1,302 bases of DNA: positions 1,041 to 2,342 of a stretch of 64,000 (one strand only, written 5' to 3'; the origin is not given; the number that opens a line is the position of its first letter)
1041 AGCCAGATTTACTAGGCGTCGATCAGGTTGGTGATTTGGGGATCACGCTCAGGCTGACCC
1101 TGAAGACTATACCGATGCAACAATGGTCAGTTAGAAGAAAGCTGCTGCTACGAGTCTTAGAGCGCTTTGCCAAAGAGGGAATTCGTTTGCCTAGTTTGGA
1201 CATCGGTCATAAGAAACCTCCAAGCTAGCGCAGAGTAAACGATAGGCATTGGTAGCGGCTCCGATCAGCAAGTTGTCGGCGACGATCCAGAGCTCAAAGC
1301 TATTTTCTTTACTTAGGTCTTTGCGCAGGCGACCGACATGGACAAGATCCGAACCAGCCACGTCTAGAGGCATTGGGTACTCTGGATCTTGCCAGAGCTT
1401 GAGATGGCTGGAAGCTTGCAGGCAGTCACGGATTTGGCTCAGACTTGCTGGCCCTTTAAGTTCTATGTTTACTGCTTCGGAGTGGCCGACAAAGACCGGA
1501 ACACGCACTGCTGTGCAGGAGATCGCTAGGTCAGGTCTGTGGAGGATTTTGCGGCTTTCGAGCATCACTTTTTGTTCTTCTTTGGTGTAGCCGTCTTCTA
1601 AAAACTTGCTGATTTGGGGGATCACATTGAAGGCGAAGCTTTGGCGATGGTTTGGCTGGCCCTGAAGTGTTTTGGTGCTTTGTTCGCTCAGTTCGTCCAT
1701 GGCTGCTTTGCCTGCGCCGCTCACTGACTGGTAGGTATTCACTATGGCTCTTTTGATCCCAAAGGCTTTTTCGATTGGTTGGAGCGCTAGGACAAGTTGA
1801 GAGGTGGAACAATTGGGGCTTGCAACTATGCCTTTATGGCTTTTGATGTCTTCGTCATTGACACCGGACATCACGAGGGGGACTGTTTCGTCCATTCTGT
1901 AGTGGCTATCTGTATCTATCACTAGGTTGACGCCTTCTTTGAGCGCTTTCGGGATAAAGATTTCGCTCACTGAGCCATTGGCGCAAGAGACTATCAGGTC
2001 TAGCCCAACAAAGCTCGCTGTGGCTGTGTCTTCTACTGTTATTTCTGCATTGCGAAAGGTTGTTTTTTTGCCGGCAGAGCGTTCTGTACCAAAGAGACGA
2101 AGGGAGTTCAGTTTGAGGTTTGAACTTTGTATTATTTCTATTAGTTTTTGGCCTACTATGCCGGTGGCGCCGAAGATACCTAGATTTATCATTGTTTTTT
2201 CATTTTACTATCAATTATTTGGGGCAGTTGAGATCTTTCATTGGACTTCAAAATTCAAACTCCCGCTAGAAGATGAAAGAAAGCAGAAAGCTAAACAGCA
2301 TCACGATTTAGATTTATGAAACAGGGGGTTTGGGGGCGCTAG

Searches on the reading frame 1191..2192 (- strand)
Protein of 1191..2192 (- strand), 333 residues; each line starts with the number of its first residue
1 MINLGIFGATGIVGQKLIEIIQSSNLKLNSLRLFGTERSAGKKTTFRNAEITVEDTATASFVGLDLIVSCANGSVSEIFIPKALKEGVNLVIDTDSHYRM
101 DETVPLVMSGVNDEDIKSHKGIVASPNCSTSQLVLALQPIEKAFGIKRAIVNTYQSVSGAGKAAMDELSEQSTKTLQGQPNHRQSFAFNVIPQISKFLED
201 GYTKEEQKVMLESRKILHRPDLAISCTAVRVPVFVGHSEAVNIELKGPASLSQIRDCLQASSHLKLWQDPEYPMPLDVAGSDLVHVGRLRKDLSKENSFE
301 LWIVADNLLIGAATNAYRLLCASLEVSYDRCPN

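Call 49: find_encoding_contigs(protein=window:1191-2192:-, flank=10000, max_places=4)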
Protein window:1191-2192:- (333 aa): 1 contig read that carries it; 1 place shown.
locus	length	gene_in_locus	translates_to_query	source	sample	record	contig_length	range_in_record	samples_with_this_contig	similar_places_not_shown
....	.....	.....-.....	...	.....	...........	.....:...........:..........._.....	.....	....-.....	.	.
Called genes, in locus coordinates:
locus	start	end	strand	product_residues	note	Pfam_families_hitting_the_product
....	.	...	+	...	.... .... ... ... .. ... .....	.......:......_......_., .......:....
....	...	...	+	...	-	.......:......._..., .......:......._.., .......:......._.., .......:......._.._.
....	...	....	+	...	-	-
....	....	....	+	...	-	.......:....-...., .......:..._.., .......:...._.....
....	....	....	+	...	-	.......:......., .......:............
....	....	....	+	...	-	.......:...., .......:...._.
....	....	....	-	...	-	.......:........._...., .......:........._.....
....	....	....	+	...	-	-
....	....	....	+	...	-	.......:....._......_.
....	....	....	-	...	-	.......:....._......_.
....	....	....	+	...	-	-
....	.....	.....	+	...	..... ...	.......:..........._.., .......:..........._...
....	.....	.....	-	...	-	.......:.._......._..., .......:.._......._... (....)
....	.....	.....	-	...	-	?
